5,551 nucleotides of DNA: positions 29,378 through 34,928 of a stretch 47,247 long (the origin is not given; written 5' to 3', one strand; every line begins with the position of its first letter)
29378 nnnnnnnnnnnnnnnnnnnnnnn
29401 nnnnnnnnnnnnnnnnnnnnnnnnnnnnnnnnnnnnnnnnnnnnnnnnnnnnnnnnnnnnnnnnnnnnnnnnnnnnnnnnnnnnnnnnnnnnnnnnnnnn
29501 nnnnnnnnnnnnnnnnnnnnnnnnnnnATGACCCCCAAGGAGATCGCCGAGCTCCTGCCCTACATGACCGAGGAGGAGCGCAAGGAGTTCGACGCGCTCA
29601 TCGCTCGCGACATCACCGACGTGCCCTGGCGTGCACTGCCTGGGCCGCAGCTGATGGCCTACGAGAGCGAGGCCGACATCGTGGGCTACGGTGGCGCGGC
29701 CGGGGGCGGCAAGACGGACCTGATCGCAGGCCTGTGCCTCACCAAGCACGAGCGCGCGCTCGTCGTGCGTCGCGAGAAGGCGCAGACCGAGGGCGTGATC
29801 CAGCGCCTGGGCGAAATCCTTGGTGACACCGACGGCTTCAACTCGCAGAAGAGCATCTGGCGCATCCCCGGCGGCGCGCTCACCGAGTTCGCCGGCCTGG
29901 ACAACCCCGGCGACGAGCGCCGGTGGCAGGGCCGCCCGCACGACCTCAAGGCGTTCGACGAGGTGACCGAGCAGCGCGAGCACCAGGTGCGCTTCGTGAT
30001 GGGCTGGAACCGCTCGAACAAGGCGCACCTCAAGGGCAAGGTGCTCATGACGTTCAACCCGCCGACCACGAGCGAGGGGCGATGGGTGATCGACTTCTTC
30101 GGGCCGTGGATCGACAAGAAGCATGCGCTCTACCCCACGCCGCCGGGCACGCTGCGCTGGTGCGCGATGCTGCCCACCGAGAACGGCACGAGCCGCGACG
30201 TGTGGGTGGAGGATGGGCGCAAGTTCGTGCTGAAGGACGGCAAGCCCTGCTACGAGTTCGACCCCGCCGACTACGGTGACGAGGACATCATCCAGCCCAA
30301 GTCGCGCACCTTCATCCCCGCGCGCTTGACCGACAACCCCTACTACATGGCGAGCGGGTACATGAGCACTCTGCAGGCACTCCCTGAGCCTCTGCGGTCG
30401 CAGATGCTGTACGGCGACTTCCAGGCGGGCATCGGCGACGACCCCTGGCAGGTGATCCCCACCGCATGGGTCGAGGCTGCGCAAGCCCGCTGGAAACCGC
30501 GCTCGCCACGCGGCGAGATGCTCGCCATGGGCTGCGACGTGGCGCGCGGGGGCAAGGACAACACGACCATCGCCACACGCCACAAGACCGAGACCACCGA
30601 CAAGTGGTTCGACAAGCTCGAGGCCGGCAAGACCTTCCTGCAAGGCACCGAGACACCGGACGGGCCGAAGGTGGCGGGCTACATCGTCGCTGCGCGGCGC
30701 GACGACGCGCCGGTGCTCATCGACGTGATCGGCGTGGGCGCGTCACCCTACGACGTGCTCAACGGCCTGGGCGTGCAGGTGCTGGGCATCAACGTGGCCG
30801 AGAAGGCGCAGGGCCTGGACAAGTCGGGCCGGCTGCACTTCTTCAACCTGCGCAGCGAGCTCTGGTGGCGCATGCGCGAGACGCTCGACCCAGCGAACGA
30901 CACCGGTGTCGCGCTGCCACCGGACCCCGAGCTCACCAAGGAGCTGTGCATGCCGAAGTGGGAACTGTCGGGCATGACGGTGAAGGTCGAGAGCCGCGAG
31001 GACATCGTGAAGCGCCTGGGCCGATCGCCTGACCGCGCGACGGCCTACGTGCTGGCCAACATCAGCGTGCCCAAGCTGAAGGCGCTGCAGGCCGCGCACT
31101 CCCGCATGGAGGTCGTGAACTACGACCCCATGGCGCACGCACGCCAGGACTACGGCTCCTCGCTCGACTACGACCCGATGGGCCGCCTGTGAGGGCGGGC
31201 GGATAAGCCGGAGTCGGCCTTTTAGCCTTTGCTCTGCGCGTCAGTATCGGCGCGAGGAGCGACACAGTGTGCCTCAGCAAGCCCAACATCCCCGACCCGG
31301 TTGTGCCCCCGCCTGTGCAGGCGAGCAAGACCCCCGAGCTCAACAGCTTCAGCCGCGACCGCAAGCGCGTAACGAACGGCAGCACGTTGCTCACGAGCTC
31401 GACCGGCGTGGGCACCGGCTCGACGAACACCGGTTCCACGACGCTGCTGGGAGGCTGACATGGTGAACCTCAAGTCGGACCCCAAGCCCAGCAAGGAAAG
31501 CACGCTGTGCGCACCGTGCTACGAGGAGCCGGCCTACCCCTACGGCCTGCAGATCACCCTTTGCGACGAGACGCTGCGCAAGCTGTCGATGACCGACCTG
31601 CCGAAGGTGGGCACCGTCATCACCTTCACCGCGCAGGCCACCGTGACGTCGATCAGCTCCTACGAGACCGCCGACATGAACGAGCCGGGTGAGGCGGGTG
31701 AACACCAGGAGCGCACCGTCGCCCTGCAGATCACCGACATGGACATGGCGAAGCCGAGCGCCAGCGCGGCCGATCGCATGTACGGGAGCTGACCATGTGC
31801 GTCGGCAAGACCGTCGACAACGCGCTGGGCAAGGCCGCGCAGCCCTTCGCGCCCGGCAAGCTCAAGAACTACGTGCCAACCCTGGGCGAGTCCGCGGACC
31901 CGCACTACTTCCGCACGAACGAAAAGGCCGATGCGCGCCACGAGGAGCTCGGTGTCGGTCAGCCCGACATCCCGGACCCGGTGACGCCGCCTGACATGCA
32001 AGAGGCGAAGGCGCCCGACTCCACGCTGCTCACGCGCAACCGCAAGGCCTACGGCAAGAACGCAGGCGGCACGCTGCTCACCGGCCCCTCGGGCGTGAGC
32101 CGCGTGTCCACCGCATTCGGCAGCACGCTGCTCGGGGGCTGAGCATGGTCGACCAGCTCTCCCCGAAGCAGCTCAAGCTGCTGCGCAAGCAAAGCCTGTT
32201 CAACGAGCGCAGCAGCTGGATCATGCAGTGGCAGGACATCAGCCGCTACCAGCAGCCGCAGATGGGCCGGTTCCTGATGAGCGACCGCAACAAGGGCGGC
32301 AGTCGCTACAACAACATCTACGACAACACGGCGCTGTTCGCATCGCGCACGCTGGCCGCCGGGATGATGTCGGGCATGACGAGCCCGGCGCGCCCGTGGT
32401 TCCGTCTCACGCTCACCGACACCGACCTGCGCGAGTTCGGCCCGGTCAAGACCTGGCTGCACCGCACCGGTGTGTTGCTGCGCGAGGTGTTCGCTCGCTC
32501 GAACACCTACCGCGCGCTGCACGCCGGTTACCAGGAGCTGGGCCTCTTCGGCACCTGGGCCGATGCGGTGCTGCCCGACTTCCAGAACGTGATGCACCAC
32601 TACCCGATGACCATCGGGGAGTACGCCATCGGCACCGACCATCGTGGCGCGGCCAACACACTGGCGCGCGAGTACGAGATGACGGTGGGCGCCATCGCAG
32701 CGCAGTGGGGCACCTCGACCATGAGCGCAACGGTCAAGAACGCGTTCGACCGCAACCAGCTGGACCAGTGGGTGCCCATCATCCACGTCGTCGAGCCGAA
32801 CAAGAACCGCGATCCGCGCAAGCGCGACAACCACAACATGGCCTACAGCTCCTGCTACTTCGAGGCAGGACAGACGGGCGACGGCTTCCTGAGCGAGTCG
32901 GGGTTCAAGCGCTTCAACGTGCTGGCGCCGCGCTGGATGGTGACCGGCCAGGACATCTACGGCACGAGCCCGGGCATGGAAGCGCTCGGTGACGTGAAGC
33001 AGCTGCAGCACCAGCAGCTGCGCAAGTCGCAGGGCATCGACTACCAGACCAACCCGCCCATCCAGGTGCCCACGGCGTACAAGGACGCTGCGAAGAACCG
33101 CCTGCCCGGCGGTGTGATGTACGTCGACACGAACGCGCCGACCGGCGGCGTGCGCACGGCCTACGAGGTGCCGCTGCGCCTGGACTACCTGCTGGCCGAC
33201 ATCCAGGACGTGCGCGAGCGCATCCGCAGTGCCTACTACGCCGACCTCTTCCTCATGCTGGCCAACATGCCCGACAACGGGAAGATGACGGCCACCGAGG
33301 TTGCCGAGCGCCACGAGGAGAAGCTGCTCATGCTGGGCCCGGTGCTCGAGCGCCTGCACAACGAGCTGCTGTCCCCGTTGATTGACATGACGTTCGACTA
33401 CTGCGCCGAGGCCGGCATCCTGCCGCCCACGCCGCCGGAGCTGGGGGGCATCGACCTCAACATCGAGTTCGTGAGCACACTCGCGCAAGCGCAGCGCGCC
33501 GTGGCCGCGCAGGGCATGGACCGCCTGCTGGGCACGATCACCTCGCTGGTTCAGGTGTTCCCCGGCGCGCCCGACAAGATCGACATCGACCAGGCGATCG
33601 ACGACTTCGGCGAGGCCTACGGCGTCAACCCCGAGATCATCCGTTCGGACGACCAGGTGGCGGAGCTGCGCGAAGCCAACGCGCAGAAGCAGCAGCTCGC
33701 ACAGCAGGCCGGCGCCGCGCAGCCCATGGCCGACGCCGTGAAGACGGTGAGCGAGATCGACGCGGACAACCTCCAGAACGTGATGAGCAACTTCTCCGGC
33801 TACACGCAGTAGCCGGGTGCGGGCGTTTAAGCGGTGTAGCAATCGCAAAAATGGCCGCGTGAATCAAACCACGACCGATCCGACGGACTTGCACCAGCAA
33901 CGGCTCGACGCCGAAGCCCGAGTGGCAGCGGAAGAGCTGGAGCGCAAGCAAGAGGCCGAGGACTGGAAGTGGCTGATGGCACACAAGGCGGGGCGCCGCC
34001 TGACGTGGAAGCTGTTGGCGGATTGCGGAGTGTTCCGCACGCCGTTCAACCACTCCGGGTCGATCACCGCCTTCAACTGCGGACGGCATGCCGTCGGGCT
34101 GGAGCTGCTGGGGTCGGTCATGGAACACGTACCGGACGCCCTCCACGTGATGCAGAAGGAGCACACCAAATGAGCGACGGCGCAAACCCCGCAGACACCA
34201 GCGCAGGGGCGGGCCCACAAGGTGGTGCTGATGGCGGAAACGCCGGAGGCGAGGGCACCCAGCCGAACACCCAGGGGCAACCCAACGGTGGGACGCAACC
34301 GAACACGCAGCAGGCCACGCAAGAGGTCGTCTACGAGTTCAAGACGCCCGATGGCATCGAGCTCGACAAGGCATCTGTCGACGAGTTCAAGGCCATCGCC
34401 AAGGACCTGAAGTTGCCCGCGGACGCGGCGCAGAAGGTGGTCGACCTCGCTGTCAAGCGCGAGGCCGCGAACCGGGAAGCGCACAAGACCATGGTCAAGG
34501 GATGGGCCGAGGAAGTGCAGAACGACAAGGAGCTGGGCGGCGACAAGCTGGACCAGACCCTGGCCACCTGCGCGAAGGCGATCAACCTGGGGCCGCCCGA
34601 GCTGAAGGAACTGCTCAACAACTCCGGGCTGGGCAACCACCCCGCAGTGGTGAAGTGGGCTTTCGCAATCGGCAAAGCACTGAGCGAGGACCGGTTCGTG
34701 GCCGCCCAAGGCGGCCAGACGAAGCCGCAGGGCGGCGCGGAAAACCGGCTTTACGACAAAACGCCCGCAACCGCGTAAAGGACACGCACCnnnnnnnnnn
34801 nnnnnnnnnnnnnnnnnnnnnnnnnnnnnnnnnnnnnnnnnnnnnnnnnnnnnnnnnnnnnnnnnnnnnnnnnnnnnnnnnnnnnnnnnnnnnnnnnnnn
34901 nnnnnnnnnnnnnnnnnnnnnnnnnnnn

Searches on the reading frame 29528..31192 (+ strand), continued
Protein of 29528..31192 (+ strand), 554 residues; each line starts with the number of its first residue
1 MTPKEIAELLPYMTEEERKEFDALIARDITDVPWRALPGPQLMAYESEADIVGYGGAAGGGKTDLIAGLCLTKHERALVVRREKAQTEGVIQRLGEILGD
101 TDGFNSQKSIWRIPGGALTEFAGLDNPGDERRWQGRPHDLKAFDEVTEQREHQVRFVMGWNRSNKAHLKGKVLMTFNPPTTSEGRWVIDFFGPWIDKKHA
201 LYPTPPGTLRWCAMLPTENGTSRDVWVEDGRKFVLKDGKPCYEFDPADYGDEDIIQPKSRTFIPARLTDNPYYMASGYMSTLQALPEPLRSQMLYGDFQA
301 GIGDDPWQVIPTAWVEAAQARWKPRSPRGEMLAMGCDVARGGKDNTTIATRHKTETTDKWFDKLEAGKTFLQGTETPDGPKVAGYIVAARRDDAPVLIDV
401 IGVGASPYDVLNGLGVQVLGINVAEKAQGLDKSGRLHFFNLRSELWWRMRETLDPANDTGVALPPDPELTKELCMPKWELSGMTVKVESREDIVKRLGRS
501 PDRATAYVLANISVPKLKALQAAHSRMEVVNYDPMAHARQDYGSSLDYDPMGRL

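Call 89: search_protein_families(library=phrogs, proteins=[L195:8935-9363:+, L192:3195-3575:+, L027:4700-5035:+, L031:3693-3962:+], max_evalue=0.0001)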
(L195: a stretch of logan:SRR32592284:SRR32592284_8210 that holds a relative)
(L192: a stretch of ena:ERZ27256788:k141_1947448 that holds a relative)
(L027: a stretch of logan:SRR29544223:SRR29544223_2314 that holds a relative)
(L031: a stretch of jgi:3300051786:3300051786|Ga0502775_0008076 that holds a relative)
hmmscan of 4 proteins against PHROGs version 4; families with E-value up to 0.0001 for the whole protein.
L195:8935-9363:+ (142 aa): 20 families
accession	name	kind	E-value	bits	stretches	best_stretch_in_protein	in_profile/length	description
phrog_664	-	DNA, RNA and nucleotide metabolism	1.6e-14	55.2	2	26-114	33-123/210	DNA binding protein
phrog_836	-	transcription regulation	1.3e-08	36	0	83-124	88-128/133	late transcriptional activator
phrog_1157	-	integration and excision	2e-08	34.9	0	31-71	3-43/422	transposase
phrog_6156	-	DNA, RNA and nucleotide metabolism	3.6e-08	34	1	22-73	178-229/261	endonuclease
phrog_20467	-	DNA, RNA and nucleotide metabolism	8.3e-08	33.1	0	26-72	59-105/112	HNH endonuclease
phrog_125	-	DNA, RNA and nucleotide metabolism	1.2e-07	32.6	0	26-65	159-199/254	DNA invertase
phrog_8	-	transcription regulation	2e-07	31.8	0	41-115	84-194/346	transcriptional regulator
phrog_4494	-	unknown function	2.9e-07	32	0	32-64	4-37/109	-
phrog_5735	-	unknown function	3e-07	31.5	0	19-66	37-84/88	-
phrog_2328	-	transcription regulation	7.6e-07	30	0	35-70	18-53/128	transcriptional repressor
phrog_6831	-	transcription regulation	1.8e-06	28.8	0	37-70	10-43/68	transcriptional regulator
phrog_1033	-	DNA, RNA and nucleotide metabolism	4e-06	27.9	0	83-118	144-174/334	ParB-like partition protein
phrog_59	-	DNA, RNA and nucleotide metabolism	4.2e-06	27.4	1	27-119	245-321/423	HNH endonuclease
phrog_3855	-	DNA, RNA and nucleotide metabolism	5.2e-06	27.9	0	27-63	61-97/115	HTH DNA binding protein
phrog_6223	-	transcription regulation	6.5e-06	27.1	0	34-70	7-42/73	transcriptional repressor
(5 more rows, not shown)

L192:3195-3575:+ (126 aa): 2 families
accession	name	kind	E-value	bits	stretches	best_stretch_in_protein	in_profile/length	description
phrog_3855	-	DNA, RNA and nucleotide metabolism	1.7e-05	26.2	1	26-71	59-104/115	HTH DNA binding protein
phrog_4494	-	unknown function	4.6e-05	24.9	1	38-73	10-45/109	-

L027:4700-5035:+ (111 aa): 1 family
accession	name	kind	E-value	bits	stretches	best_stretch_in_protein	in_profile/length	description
phrog_6156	-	DNA, RNA and nucleotide metabolism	4.3e-06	27.2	1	19-90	173-243/261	endonuclease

L031:3693-3962:+ (89 aa): 4 families
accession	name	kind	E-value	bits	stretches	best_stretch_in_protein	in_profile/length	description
phrog_4494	-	unknown function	3.7e-06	28.4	1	37-74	9-46/109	-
phrog_3855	-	DNA, RNA and nucleotide metabolism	8.4e-06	27.2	1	25-71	58-104/115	HTH DNA binding protein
phrog_5735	-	unknown function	4.3e-05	24.6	1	16-69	33-86/88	-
phrog_664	-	DNA, RNA and nucleotide metabolism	4.3e-05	24.5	1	21-66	78-120/210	DNA binding protein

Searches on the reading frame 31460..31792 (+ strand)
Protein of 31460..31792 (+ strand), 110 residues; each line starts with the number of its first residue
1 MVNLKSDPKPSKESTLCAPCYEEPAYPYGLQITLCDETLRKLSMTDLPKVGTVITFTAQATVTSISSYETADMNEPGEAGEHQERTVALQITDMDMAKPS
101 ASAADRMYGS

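Call 8: search_protein_families(library=phrogs, proteins=[window:31460-31792:+], max_evalue=0.001)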
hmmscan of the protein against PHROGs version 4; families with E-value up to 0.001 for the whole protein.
window:31460-31792:+ (110 aa): 1 family
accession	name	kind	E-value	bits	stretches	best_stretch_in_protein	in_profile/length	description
phrog_825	-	unknown function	6e-20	72.4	1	1-109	3-103/107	-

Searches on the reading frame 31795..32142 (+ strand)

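Call 8: search_protein_families(library=phrogs, proteins=[window:31795-32142:+], max_evalue=0.001)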
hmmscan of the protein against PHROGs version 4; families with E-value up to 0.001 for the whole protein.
window:31795-32142:+ (115 aa): 1 family
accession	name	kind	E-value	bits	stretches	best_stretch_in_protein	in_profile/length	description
phrog_831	-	unknown function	0.00039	21.7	1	58-114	13-69/70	-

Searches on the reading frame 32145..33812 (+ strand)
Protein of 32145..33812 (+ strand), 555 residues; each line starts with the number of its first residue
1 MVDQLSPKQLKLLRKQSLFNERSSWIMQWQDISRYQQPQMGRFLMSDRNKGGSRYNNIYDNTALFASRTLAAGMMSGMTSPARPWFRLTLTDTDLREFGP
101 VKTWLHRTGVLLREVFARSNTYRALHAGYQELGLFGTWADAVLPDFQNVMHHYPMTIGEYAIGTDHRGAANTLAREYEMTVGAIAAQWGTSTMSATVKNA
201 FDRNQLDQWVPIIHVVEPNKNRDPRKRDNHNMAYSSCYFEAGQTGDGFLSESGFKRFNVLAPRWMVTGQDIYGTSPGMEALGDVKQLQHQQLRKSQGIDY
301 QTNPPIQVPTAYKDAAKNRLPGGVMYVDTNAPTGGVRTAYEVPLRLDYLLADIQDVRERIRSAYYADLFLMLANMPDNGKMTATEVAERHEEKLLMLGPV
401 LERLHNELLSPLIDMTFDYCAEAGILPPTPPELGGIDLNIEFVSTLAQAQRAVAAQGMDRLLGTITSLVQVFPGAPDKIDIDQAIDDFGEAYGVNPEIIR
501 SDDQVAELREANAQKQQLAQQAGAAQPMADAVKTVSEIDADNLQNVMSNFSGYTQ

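Call 8: search_protein_families(library=phrogs, proteins=[window:32145-33812:+], max_evalue=0.001)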
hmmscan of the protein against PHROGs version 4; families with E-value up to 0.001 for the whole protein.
window:32145-33812:+ (555 aa): 4 families
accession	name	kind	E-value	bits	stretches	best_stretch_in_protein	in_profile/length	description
phrog_332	-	connector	7.7e-155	517.4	1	7-540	10-546/560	head-tail adaptor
phrog_21643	-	unknown function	2.2e-50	172.3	1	336-544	52-257/268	-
phrog_21528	-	unknown function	5.7e-46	157.8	1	14-224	8-221/224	-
phrog_449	-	connector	8.5e-24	84.9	2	351-531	337-507/520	head-tail adaptor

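Call 13: find_related_loci(query=window:32145-33812:+, collection=genome_contigs, flank=10000)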
Query window:32145-33812:+ (555 aa) in genome_contigs; peptide patterns used: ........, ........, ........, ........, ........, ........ (x = any residue, [..] = any of these).
38 stretches matched a pattern; 9 encode a relative of the query (tblastn E <= 1e-3); 9 distinct loci.
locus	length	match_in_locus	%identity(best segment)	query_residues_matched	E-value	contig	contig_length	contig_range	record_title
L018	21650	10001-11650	61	4-553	0e+0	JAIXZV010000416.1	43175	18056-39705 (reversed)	MAG: Sphingomonadales bacterium isolate D8_MAG_00061 pond_D8_MAG_00061_000000000043, whole genome shotgun sequence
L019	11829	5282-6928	62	5-553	0e+0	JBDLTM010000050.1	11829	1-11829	MAG: Pseudomonadota bacterium isolate lewisrun_2019_sw_WHONDRS-S19S_0014_A_bin.46 scaffold_0001051, whole genome shotgun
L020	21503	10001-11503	52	4-503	2e-174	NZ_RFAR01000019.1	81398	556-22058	Aquitalea palustris strain MWU14-2217 NODE20length81360cov19.923782, whole genome shotgun sequence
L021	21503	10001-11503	52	11-509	7e-171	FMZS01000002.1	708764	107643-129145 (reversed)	Massilia sp. PDC64 genome assembly, contig: Ga0115468_102, whole genome shotgun sequence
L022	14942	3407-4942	50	1-510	9e-165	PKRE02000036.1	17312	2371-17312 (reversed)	MAG: Gammaproteobacteria bacterium isolate ZC4RG14 NODE_2850_length_17312_cov_58.617662, whole genome shotgun sequence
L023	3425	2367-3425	61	1-352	2e-151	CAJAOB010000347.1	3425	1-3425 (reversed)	MAG: uncultured Burkholderiales bacterium isolate Loc090519-1m_bin-0327 genome assembly, contig: bin-0327:347/522, whole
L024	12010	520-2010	45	12-504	5e-133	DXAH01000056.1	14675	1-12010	MAG TPA_asm: Candidatus Duodenibacillus intestinigallinarum isolate CHK1-2119 CHK1__C248297_L14675_SAMEA104467480, whole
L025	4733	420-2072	41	12-552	2e-134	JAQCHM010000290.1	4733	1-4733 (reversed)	MAG: Actinomycetota bacterium isolate casp40-mb.239 NODE_41177_length_4733_cov_0.053086, whole genome shotgun sequence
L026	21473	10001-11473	43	21-504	2e-126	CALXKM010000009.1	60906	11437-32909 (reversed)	MAG: uncultured Duodenibacillus sp. isolate E08__bin76 genome assembly, contig: E08__k127_2819451, whole genome shotgun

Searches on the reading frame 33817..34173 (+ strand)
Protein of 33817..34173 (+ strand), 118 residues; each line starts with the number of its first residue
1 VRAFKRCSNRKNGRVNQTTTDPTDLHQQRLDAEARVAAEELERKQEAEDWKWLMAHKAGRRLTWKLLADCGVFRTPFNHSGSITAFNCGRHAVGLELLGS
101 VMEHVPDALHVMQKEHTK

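Call 11: search_protein_families(library=pfam, proteins=[window:33817-34173:+], max_evalue=0.01)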
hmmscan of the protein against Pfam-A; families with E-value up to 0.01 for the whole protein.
window:33817-34173:+ (118 aa): 1 family
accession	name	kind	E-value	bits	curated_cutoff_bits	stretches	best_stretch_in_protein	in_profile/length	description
PF25181.1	Phage_Bbp19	-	1.4e-11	44.5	25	1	50-113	1-60/61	Bbp19-like phage protein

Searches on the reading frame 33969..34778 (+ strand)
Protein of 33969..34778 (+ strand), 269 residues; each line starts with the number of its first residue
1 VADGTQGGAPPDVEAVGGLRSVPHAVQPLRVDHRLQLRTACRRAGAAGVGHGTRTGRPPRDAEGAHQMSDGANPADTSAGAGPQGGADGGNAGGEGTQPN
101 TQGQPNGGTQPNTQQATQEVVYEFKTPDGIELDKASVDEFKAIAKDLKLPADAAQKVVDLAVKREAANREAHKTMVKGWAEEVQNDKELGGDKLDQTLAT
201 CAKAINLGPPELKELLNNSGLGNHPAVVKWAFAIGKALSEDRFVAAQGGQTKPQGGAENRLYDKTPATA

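Call 8: search_protein_families(library=phrogs, proteins=[window:33969-34778:+], max_evalue=0.001)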
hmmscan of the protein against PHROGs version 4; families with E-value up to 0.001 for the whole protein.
window:33969-34778:+ (269 aa): 3 families
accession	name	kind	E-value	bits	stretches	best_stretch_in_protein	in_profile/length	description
phrog_458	-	other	3.5e-48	165.7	1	52-265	17-245/246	protease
phrog_30010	-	unknown function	5.6e-21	75.9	1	82-245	23-181/517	-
phrog_3742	-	unknown function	3.3e-07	31.6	1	123-252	114-241/287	-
